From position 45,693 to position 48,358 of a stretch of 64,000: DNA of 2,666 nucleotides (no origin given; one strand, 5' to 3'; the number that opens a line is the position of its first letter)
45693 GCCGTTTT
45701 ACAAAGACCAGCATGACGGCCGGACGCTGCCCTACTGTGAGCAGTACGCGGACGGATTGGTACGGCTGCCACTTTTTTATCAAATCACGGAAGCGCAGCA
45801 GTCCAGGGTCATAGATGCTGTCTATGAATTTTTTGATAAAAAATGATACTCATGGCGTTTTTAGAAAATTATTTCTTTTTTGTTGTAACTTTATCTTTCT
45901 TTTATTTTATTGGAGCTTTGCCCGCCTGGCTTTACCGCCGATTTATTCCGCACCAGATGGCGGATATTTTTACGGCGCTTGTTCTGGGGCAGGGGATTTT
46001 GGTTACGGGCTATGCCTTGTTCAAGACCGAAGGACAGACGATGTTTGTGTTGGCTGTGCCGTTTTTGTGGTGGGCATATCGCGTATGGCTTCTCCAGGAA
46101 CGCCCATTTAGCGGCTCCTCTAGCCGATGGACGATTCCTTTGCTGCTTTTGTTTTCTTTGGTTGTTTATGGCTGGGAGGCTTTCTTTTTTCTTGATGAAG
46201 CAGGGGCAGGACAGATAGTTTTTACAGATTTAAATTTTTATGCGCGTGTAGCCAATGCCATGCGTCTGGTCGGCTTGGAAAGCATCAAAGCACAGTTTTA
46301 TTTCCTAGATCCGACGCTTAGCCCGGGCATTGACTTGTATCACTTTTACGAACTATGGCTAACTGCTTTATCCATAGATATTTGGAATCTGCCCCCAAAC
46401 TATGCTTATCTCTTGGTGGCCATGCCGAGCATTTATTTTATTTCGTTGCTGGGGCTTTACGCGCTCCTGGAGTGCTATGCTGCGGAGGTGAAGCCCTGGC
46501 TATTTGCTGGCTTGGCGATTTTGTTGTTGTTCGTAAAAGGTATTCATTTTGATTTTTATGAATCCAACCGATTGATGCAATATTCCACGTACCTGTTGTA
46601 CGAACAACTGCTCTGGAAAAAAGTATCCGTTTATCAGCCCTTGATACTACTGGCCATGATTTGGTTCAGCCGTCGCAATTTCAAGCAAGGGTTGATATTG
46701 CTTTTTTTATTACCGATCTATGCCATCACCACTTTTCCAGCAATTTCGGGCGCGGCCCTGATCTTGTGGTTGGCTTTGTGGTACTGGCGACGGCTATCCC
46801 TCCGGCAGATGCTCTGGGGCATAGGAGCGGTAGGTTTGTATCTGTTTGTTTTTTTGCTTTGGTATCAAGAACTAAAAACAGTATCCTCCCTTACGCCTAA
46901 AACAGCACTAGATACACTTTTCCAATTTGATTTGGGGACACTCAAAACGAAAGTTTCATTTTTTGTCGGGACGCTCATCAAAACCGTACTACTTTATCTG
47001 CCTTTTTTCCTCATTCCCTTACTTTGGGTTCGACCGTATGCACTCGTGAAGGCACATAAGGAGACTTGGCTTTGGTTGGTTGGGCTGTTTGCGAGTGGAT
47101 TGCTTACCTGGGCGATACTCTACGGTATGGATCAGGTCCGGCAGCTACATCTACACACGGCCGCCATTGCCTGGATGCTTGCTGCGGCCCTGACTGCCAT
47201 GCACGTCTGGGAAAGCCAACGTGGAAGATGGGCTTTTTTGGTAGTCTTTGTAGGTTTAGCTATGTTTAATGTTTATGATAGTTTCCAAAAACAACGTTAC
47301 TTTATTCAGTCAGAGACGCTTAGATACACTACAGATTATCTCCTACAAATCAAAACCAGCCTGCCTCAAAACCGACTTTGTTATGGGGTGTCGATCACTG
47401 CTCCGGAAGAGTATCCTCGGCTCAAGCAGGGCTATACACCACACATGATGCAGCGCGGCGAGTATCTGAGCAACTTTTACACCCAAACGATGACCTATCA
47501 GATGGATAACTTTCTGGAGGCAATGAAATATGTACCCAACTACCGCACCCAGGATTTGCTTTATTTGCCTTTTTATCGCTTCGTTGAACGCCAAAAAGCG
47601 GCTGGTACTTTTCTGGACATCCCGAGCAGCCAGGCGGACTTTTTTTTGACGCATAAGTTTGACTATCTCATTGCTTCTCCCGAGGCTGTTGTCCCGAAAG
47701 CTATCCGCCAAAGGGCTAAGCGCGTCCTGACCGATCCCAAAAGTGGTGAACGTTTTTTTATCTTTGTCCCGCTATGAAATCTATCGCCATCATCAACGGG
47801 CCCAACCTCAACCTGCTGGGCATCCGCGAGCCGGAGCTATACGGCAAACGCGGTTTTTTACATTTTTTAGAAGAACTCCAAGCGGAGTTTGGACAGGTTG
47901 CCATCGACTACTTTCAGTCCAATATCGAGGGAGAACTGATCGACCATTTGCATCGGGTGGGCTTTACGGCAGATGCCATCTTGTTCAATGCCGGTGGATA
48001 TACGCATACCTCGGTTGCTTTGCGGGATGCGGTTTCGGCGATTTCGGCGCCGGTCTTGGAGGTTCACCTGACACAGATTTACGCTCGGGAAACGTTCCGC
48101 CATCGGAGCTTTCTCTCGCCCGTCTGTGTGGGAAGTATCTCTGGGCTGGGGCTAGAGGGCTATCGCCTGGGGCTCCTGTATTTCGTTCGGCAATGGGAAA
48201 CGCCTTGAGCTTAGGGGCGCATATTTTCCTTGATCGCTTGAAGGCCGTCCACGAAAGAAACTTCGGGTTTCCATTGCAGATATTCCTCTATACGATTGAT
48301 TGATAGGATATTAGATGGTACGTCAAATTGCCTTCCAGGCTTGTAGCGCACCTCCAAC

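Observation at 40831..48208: Arn/Gtr-like lipid-carrier glycosylation operon for an N-formylated 4-amino-4,6-dideoxyhexose, with aroQ fused at its end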

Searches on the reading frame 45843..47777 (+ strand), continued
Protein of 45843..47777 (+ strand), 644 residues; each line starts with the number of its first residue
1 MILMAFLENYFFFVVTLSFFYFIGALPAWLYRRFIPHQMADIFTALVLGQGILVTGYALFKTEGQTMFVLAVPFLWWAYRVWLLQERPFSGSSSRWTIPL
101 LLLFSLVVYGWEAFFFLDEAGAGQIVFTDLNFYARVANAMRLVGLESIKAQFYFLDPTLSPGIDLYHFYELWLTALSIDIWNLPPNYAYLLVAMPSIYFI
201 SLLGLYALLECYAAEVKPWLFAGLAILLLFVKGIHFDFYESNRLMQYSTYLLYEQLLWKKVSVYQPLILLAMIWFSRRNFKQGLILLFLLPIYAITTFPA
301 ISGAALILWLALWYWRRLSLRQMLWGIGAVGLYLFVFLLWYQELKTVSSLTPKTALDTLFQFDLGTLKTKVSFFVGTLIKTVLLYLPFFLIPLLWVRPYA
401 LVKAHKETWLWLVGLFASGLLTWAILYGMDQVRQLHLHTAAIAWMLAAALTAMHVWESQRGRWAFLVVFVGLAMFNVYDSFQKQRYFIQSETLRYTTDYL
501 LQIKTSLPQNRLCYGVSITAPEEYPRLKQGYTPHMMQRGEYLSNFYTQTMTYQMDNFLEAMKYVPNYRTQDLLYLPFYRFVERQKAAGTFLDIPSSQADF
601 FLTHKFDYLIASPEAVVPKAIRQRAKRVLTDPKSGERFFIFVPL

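Call 80: search_protein_families(library=pfam, proteins=[L025:8948-9955:+, L025:5174-5818:+, L006:2429-3352:+, L047:4009-5919:+, L048:3646-4089:+, L014:19042-19773:-, L047:10575-11582:+, L050:14803-15828:+, L026:3994-5364:+, L048:6521-7555:+], max_evalue=0.001)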
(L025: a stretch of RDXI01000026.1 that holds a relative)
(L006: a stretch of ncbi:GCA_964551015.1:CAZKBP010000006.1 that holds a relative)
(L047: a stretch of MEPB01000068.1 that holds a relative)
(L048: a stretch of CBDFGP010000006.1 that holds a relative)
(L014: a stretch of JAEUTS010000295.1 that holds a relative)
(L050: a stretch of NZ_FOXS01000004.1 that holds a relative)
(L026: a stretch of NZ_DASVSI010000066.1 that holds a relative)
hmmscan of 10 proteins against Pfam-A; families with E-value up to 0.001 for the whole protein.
L025:8948-9955:+ (336 aa): 9 families
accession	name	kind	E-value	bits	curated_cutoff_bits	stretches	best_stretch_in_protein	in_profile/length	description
PF16363.11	GDP_Man_Dehyd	-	2.3e-62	211.8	27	1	7-312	1-332/332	GDP-mannose 4,6 dehydratase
PF01370.27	Epimerase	-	9.9e-61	205.6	20.9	1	6-248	1-240/240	NAD dependent epimerase/dehydratase family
PF01073.25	3Beta_HSD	-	3.1e-25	89.2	22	1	7-225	1-224/280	3-beta hydroxysteroid dehydrogenase/isomerase family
PF04321.23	RmlD_sub_bind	-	7.3e-17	61.8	27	1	4-164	1-139/287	RmlD substrate binding domain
PF02719.21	Polysacc_synt_2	-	5.4e-16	59.1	20.2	1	6-237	1-224/293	Polysaccharide biosynthesis protein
PF05368.20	NmrA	-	4.1e-15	56.6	27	1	5-249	4-222/298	NmrA-like family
PF13460.12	NAD_binding_10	-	5.2e-13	49.7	27.2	1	10-133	1-108/184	NAD(P)H-binding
PF07993.18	NAD_binding_4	-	5.6e-10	39.2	20.1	1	8-173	1-204/258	Male sterility protein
PF00106.31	adh_short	-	5e-07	29.8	26.6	1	6-73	3-71/195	short chain dehydrogenase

L025:5174-5818:+ (215 aa): 4 families
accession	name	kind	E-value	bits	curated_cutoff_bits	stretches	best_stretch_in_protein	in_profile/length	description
PF00132.30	Hexapep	-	9.3e-25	85.7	27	4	78-111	1-34/36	Bacterial transferase hexapeptide (six repeats)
PF14602.12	Hexapep_2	-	3.5e-11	43.1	27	1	155-189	2-34/34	Hexapeptide repeat of succinyl-transferase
PF25084.1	LbH_EIF2B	-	9.9e-09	35.6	54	1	61-126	27-90/105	EIF2B subunit epsilon LbH domain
PF24894.1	Hexapep_GlmU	-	0.00011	22.7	23.3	0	95-128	56-88/104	GlmU-like, C-terminal hexapeptide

L006:2429-3352:+ (308 aa): 3 families
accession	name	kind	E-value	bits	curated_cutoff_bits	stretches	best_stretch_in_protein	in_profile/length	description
PF00535.33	Glycos_transf_2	-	5.6e-26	91.9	23.3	1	32-179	1-154/168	Glycosyl transferase family 2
PF10111.15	Glyco_tranf_2_2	-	1.1e-11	45.2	27.3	1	32-216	1-204/276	Glycosyltransferase like family 2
PF13641.12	Glyco_tranf_2_3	-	0.00087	19.8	27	0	29-135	1-112/230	Glycosyltransferase like family 2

L047:4009-5919:+ (637 aa): 4 families
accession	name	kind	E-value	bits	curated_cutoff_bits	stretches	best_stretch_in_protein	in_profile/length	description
PF00733.27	Asn_synthase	-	2.7e-90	304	21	1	253-631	2-353/354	Asparagine synthase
PF13522.11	GATase_6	-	2.9e-40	137.7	27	1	43-173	1-130/130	Glutamine amidotransferase domain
PF13537.11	GATase_7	-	9.7e-39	132.6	25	1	58-177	1-121/123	Glutamine amidotransferase domain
PF12481.13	DUF3700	-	2.9e-05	24.1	27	1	78-179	74-177/228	Aluminium induced protein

L048:3646-4089:+ (148 aa): 1 family
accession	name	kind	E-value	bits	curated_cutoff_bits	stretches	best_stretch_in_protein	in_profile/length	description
PF05523.17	FdtA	-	1.5e-33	115.8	23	1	16-142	5-129/131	WxcM-like, C-terminal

L014:19042-19773:- (244 aa): 7 families
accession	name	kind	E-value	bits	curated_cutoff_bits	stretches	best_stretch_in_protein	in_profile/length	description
PF08241.18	Methyltransf_11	-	7.9e-16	58.9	21.2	1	40-125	1-95/95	Methyltransferase domain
PF13489.12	Methyltransf_23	-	1.4e-13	51.3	27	1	30-161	15-163/164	Methyltransferase domain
PF13847.12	Methyltransf_31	-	1.4e-10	41.5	27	1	38-129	6-113/145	Methyltransferase domain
PF13649.12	Methyltransf_25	-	3.8e-08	34.3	27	1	40-121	2-97/97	Methyltransferase domain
PF08242.18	Methyltransf_12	-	4.2e-08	34.3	30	1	40-123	1-98/98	Methyltransferase domain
PF20922.3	Anamorsin_N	-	0.00017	21.8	27.1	1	84-134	45-96/163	Anamorsin, N-terminal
PF01209.24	Ubie_methyltran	-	0.00024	21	20.1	1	72-125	97-151/233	ubiE/COQ5 methyltransferase family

L047:10575-11582:+ (336 aa): 3 families
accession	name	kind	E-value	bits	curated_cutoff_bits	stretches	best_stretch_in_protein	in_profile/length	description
PF01408.29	GFO_IDH_MocA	-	2.2e-24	86.9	24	1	3-122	1-120/120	Oxidoreductase family, NAD-binding Rossmann fold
PF22725.1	GFO_IDH_MocA_C3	-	4.9e-13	49.6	27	1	130-238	1-122/124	GFO/IDH/MocA C-terminal domain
PF02894.22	GFO_IDH_MocA_C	-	6.3e-09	36.4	22.9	1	134-329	1-213/218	Oxidoreductase family, C-terminal alpha/beta domain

L050:14803-15828:+ (342 aa): 0 families

L026:3994-5364:+ (457 aa): 7 families
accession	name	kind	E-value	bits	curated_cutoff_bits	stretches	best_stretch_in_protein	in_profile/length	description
PF03721.20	UDPG_MGDP_dh_N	-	6e-70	235.1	27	1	11-197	1-187/187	UDP-glucose/GDP-mannose dehydrogenase family, NAD binding domain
PF00984.24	UDPG_MGDP_dh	-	3.9e-40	136.3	25.4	1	215-306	2-93/94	UDP-glucose/GDP-mannose dehydrogenase family, central domain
PF03720.21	UDPG_MGDP_dh_C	-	1.2e-33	116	30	1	330-431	1-102/103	UDP-glucose/GDP-mannose dehydrogenase family, UDP binding domain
PF02737.24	3HCDH_N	-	2.3e-06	28.1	22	1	12-91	1-83/180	3-hydroxyacyl-CoA dehydrogenase, NAD binding domain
PF03446.21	NAD_binding_2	-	1.1e-05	26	21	0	12-146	1-109/161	NAD binding domain of 6-phosphogluconate dehydrogenase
PF02558.23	ApbA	-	1.6e-05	25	22.2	1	13-100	1-80/150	Ketopantoate reductase PanE/ApbA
PF07992.20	Pyr_redox_2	-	0.00068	19.6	26.1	0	12-63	144-195/291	Pyridine nucleotide-disulphide oxidoreductase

L048:6521-7555:+ (345 aa): 0 families

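Call 83: search_protein_families(library=ncbifam, proteins=[L025:4272-5276:+, L025:5285-5821:+, L025:5846-6967:+, L025:6978-7628:+, L025:7625-8575:+, L025:8579-8947:+, L025:8957-9958:+, L025:11903-13051:+, L025:13024-14466:+, L026:6741-7805:+], max_evalue=1e-10)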
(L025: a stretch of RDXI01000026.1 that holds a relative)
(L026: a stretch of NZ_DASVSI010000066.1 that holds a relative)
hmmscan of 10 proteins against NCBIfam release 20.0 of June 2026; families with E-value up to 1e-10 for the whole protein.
L025:4272-5276:+ (334 aa): 9 families
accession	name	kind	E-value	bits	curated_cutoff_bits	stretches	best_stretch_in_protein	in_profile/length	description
NF040723.1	UDP-GlcNAcDh_Arch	equivalog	1.6e-39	136.3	450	1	2-260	1-255/302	UDP-N-acetylglucosamine 3-dehydrogenase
TIGR04380.1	myo_inos_iolG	equivalog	1.9e-28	99.3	355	1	1-328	1-326/330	inositol 2-dehydrogenase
NF008607.0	PRK11579.1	subfamily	4.4e-25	88.4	330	1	2-165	5-163/346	oxidoreductase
NF041392.1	XylDh_Gfo6_Halo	equivalog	9e-19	67.5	350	1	2-264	17-300/350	D-xylose 1-dehydrogenase Gfo6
NF007574.0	PRK10206.1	equivalog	1.1e-16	60.9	352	1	39-149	41-151/345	oxidoreductase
NF052479.1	LevoglcsnDh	equivalog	7.3e-16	57.8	650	1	3-153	5-163/386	levoglucosan dehydrogenase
NF058561.1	BT_2158_fam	equivalog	3.8e-14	52.1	750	1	2-149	36-182/487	glycoside 3-dehydrogenase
NF052679.1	InsChiInosDhIolG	equivalog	1.3e-11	44.1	540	1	2-195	3-201/343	bifunctional inositol 2-dehydrogenase/D-chiro-inositol 1-dehydrogenase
NF058563.1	BT_2159_fam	equivalog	5.2e-11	42.2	650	1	3-156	2-155/350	disaccharide 3-dehydrogenase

L025:5285-5821:+ (178 aa): 30 families (the best 25 are shown)
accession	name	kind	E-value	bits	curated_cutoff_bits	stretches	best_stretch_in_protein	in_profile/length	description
TIGR03570.1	NeuD_NnaD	subfamily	1.3e-23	83.7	160.8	1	118-166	154-202/202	NeuD/PglB/VioB family sugar acetyltransferase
NF041874.1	EPS_EpsC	equivalog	7.7e-19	68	150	1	119-169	115-165/168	serine O-acetyltransferase EpsC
TIGR03308.1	phn_thr-fam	hypoth_equivalog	1.5e-17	64.1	201.65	1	19-170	14-161/204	phosphonate metabolim protein, transferase hexapeptide repeat family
NF007240.0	PRK09677.1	equivalog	1.2e-16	60.7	243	1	118-171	131-184/192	putative lipopolysaccharide biosynthesis O-acetyl transferase WbbJ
NF058585.1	HptprglPActTf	PfamEq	1.4e-16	60.5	300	1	113-169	102-158/172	heptaprenylglyceryl phosphate O-acetyltransferase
NF007797.0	PRK10502.1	subfamily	1.7e-16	60.4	192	0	118-169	126-177/183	WcaF family extracellular polysaccharide biosynthesis acetyltransferase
TIGR03532.1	DapD_Ac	equivalog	6.1e-16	58.7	231.75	1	119-172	162-215/231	2,3,4,5-tetrahydropyridine-2,6-dicarboxylate N-acetyltransferase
NF007499.0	PRK10092.1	equivalog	3.3e-15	56.3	314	0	121-169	133-181/183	maltose O-acetyltransferase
NF010933.0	PRK14353.1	equivalog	3.8e-15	55.4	505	1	23-163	285-426/453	bifunctional UDP-N-acetylglucosamine diphosphorylase/glucosamine-1-phosphate N-acetyltransferase GlmU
NF007076.0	PRK09527.1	equivalog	1.7e-14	53.7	347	1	78-172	96-186/203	galactoside O-acetyltransferase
TIGR01172.1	cysE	equivalog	2.3e-14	53.7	210.65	0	118-166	114-162/162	serine O-acetyltransferase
NF050158.1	CarbAnhydGPos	equivalog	5.9e-14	52.1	250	1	118-172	88-144/172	gamma carbonic anhydrase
NF010937.0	PRK14357.1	equivalog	1.8e-13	50.2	658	1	19-168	301-434/448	bifunctional UDP-N-acetylglucosamine diphosphorylase/glucosamine-1-phosphate N-acetyltransferase GlmU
NF000490.1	chloram_CatB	equivalog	3.3e-13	49.4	350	1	110-170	103-163/210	type B chloramphenicol O-acetyltransferase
NF003657.0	PRK05289.1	equivalog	3.6e-13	49.2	226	0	119-167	144-192/264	acyl-ACP--UDP-N-acetylglucosamine O-acyltransferase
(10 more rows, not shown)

L025:5846-6967:+ (373 aa): 7 families
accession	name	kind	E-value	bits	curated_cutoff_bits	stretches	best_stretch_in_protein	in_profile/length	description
TIGR03588.1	PseC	equivalog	1e-79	268.2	423.5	1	23-371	8-377/380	UDP-4-amino-4,6-dideoxy-N-acetyl-beta-L-altrosamine transaminase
TIGR04181.1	NHT_00031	hypoth_equivalog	5e-68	229.6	420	1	42-353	27-357/359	LegC family aminotransferase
NF008687.0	PRK11706.1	equivalog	1.1e-67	228.4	375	1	29-372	14-372/375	dTDP-4-amino-4,6-dideoxygalactose transaminase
NF008658.2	PRK11658.1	equivalog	9.6e-67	225.2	631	1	24-371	12-374/379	UDP-4-amino-4-deoxy-L-arabinose aminotransferase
TIGR02379.1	ECA_wecE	subfamily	1.7e-56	191.6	434.85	1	34-372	20-373/376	dTDP-4-amino-4,6-dideoxy-D-glucose transaminase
TIGR04427.1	PLP_DesI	equivalog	3.2e-52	178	650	1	27-370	33-379/390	dTDP-4-dehydro-6-deoxyglucose aminotransferase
NF011936.0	PRK15407.1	equivalog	6.7e-50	170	423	1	38-224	58-251/440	lipopolysaccharide biosynthesis protein RfbH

L025:6978-7628:+ (216 aa): 10 families
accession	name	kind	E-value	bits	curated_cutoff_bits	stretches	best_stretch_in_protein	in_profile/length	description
TIGR03570.1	NeuD_NnaD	subfamily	2.3e-51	174.3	160.8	1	16-214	2-202/202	NeuD/PglB/VioB family sugar acetyltransferase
TIGR01853.1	lipid_A_lpxD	equivalog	5e-25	88.1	242.5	2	73-180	67-173/325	UDP-3-O-(3-hydroxymyristoyl)glucosamine N-acyltransferase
NF002060.0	PRK00892.1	subfamily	7.5e-22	77.9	207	2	144-213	242-312/345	UDP-3-O-(3-hydroxymyristoyl)glucosamine N-acyltransferase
NF003657.0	PRK05289.1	equivalog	5.6e-19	68.2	226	1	131-215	108-192/264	acyl-ACP--UDP-N-acetylglucosamine O-acyltransferase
TIGR01852.1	lipid_A_lpxA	equivalog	9.1e-17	61.2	231.05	1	130-215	102-187/254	acyl-ACP--UDP-N-acetylglucosamine O-acyltransferase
TIGR03532.1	DapD_Ac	equivalog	2e-12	47.3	231.75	1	100-216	87-211/231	2,3,4,5-tetrahydropyridine-2,6-dicarboxylate N-acetyltransferase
NF041874.1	EPS_EpsC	equivalog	3.1e-12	46.5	150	1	112-216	68-164/168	serine O-acetyltransferase EpsC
NF007240.0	PRK09677.1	equivalog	6.6e-12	45.3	243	0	165-216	130-181/192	putative lipopolysaccharide biosynthesis O-acetyl transferase WbbJ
TIGR01172.1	cysE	equivalog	2.5e-11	43.8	210.65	1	101-214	63-162/162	serine O-acetyltransferase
NF007797.0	PRK10502.1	subfamily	9.3e-11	41.7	192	0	163-214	123-174/183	WcaF family extracellular polysaccharide biosynthesis acetyltransferase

L025:7625-8575:+ (316 aa): 5 families
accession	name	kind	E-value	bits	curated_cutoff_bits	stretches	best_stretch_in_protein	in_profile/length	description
NF047588.1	GlcsyltransPgfSStrep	equivalog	8.8e-43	146.7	500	1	9-310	2-304/308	glycosyltransferase PgfS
NF007986.1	PRK10714.1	equivalog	1.1e-38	133.1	529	1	9-315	7-315/316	undecaprenyl-phosphate 4-deoxy-4-formamido-L-arabinose transferase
TIGR04283.1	glyco_like_mftF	equivalog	2.6e-14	53.4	182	1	10-124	1-104/221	TIGR04283 family arsenosugar biosynthesis glycosyltransferase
NF007482.0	PRK10073.1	equivalog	3.9e-13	49.1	423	1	9-114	7-107/334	glycosyltransferase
NF041875.1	EPS_EpsD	equivalog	3.7e-11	43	370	1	10-151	1-139/325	exopolysaccharide biosynthesis glycosyltransferase EpsD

L025:8579-8947:+ (122 aa): 0 families

L025:8957-9958:+ (333 aa): 22 families
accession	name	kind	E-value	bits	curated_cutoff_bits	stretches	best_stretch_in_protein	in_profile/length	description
TIGR04180.1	EDH_00030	hypoth_equivalog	7e-57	192.7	475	1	3-301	1-297/297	NAD-dependent 4,6-dehydratase LegB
TIGR01181.1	dTDP_gluc_dehyt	equivalog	3.7e-55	187.3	365.1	1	2-317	1-315/321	dTDP-glucose 4,6-dehydratase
TIGR01179.1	galE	equivalog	4.2e-51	173.7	262.3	1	2-313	1-324/332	UDP-glucose 4-epimerase GalE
NF011728.1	PRK15181.1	equivalog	3.3e-39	134.9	760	1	3-317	18-341/348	Vi polysaccharide biosynthesis UDP-N-acetylglucosaminuronic acid C-4 epimerase TviC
NF007956.0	PRK10675.1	subfamily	4.2e-32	111.6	394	1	1-305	1-321/338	UDP-glucose 4-epimerase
NF007490.0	PRK10084.1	subfamily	8.7e-30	103.9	649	1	1-327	1-348/361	dTDP-glucose 4,6-dehydratase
TIGR02197.1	heptose_epim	equivalog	2.4e-29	102.5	274.6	1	3-276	1-274/316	ADP-glyceromanno-heptose 6-epimerase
NF007582.0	PRK10217.1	equivalog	6.6e-28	97.8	698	1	2-314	3-332/355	dTDP-glucose 4,6-dehydratase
NF008360.0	PRK11150.1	equivalog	1e-20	74.2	452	1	3-287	2-278/310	ADP-glyceromanno-heptose 6-epimerase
TIGR01472.1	gmd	equivalog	1.6e-20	73.7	415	1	3-253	3-266/342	GDP-mannose 4,6-dehydratase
TIGR03466.1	HpnA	hypoth_equivalog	4.5e-20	71.8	367.65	1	1-168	1-165/327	hopanoid-associated sugar epimerase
NF042422.1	oxyalk_red_OleD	equivalog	8.9e-18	64.7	580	1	1-263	1-250/329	2-alkyl-3-oxoalkanoate reductase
NF043036.1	ErythonDh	equivalog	1.3e-17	64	325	1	1-156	1-162/321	D-erythronate dehydrogenase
NF047922.1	GDPFucSynFcl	equivalog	3e-17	63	500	1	99-318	85-306/308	GDP-L-fucose synthase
TIGR02622.1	CDP_4_6_dhtase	equivalog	4.4e-17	62.3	278.45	1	2-328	6-345/352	CDP-glucose 4,6-dehydratase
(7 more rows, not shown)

L025:11903-13051:+ (382 aa): 7 families
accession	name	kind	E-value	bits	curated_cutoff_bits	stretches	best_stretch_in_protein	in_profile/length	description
TIGR03588.1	PseC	equivalog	2.2e-100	336.3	423.5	1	3-375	2-380/380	UDP-4-amino-4,6-dideoxy-N-acetyl-beta-L-altrosamine transaminase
NF008658.2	PRK11658.1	equivalog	3.1e-83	279.5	631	1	3-374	5-376/379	UDP-4-amino-4-deoxy-L-arabinose aminotransferase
TIGR04181.1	NHT_00031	hypoth_equivalog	5.3e-82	275.6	420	1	3-354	1-357/359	LegC family aminotransferase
NF008687.0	PRK11706.1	equivalog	6.6e-65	219.3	375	1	3-374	2-373/375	dTDP-4-amino-4,6-dideoxygalactose transaminase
TIGR04427.1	PLP_DesI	equivalog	2.3e-56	191.6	650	1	26-370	46-378/390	dTDP-4-dehydro-6-deoxyglucose aminotransferase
NF011936.0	PRK15407.1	equivalog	1.4e-53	182.1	423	2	2-209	36-251/440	lipopolysaccharide biosynthesis protein RfbH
TIGR02379.1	ECA_wecE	subfamily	2e-52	178.2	434.85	1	3-373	2-373/376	dTDP-4-amino-4,6-dideoxy-D-glucose transaminase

L025:13024-14466:+ (480 aa): 0 families

L026:6741-7805:+ (354 aa): 0 families

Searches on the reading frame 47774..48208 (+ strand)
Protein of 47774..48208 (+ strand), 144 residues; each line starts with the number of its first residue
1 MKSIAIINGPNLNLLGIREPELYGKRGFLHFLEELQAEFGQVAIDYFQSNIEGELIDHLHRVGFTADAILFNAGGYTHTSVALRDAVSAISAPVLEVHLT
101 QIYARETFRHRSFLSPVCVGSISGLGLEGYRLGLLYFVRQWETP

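Call 4: search_protein_families(library=pfam, proteins=[window:47774-48208:+], max_evalue=0.01)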
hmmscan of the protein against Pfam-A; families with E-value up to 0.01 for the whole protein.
window:47774-48208:+ (144 aa): 1 family
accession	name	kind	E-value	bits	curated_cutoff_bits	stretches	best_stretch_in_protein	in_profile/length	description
PF01220.24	DHquinase_II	-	1.6e-50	170.8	23.3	1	4-137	2-137/138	Dehydroquinase class II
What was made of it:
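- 47774..48208 (+): aroQ (type II 3-dehydroquinate dehydratase, 144 aa). Its start overlaps the GT-C stop by 4 nt, so it is probably co-transcribed (inferred) as a housekeeping passenger. It is not part of the glycosylation system. PF01220, E=2e-50 (call 4).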

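Call 5: search_protein_families(library=ncbifam, proteins=[window:47774-48208:+], max_evalue=0.01)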
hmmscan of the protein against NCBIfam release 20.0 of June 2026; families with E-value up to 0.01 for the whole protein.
window:47774-48208:+ (144 aa): 5 families
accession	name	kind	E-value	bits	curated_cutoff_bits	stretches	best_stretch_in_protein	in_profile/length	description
NF003807.0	PRK05395.1-4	subfamily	3.4e-52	176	130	1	2-140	4-144/148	type II 3-dehydroquinate dehydratase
NF003805.0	PRK05395.1-2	subfamily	4.4e-50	169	146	1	1-140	1-142/147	type II 3-dehydroquinate dehydratase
TIGR01088.1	aroQ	equivalog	1.5e-49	167.3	169.85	1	4-139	2-139/141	type II 3-dehydroquinate dehydratase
NF003806.0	PRK05395.1-3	subfamily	2e-48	163.6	171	1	1-138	2-141/149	type II 3-dehydroquinate dehydratase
NF003804.0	PRK05395.1-1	subfamily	2.7e-45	153.7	195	1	2-141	5-147/151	type II 3-dehydroquinate dehydratase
